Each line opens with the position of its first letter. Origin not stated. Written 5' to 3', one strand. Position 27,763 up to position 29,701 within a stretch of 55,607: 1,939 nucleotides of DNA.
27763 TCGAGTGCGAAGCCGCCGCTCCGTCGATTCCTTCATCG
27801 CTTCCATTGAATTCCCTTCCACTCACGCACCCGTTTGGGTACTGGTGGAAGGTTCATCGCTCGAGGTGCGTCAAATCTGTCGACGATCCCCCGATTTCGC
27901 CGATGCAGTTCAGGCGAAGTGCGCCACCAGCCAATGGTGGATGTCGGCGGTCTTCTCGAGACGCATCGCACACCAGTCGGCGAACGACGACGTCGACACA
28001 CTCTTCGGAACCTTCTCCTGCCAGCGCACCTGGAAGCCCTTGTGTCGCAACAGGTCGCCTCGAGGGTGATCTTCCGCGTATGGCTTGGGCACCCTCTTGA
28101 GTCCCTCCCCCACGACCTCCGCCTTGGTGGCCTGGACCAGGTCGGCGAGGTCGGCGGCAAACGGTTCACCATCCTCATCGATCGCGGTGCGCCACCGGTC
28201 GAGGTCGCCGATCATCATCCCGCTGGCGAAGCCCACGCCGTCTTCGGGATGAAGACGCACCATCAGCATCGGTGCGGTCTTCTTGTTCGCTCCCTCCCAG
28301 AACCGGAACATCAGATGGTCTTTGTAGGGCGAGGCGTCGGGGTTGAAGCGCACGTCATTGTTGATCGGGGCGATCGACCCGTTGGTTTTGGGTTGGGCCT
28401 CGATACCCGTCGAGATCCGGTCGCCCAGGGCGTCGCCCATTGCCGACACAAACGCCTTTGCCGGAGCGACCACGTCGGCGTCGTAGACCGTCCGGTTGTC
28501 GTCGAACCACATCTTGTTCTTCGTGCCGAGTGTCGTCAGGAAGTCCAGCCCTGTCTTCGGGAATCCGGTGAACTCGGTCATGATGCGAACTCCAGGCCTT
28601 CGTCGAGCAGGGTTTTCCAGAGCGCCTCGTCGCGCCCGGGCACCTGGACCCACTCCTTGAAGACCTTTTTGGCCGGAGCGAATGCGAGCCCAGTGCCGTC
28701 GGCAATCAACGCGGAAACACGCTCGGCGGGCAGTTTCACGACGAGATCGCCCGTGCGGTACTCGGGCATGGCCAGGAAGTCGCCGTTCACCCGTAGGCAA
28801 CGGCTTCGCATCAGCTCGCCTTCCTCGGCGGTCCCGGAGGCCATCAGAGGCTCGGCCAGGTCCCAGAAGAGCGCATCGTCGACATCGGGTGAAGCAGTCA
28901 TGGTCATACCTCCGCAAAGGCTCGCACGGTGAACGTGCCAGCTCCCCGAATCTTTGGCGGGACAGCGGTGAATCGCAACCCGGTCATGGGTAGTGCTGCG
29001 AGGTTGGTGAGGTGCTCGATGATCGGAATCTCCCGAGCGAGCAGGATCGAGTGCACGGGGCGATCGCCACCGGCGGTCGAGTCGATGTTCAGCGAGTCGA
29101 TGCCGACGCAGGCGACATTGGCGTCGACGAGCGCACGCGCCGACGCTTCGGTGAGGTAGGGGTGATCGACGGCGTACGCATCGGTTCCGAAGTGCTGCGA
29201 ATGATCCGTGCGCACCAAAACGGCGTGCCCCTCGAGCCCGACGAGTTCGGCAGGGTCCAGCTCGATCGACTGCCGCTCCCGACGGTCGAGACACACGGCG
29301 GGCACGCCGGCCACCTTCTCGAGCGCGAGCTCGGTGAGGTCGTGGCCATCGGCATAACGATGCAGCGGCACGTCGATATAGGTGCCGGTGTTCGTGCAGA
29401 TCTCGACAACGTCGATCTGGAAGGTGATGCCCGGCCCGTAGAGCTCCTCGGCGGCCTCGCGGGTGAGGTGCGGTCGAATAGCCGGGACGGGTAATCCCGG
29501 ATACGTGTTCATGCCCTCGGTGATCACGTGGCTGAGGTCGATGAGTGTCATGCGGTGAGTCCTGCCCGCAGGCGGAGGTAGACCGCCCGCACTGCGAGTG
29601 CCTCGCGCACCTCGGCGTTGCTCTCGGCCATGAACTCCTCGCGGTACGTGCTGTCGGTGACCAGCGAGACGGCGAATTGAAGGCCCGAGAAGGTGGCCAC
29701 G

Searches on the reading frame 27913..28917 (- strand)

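Call 16: search_protein_families(library=pfam, proteins=[window:27913-28917:-], max_evalue=0.001)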
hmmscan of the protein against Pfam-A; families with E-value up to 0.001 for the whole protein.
window:27913-28917:- (335 aa): 1 family
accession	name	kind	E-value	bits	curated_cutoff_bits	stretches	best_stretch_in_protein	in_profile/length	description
PF09365.15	DUF2461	-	6.2e-30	105.1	22.8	1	124-329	3-208/208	Conserved hypothetical protein (DUF2461)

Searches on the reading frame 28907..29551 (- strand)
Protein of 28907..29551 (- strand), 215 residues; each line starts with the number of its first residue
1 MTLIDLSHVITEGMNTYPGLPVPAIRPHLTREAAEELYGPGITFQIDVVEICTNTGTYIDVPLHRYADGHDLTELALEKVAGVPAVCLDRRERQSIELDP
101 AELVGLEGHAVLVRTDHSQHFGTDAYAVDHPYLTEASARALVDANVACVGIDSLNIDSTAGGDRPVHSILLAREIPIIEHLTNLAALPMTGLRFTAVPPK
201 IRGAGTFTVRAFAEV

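Call 16: search_protein_families(library=pfam, proteins=[window:28907-29551:-], max_evalue=0.001)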
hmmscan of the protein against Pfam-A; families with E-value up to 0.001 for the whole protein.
window:28907-29551:- (215 aa): 1 family
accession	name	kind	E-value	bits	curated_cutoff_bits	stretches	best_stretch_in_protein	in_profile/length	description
PF04199.19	Cyclase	-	4.6e-22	79.2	23.1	1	4-157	1-141/142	Putative cyclase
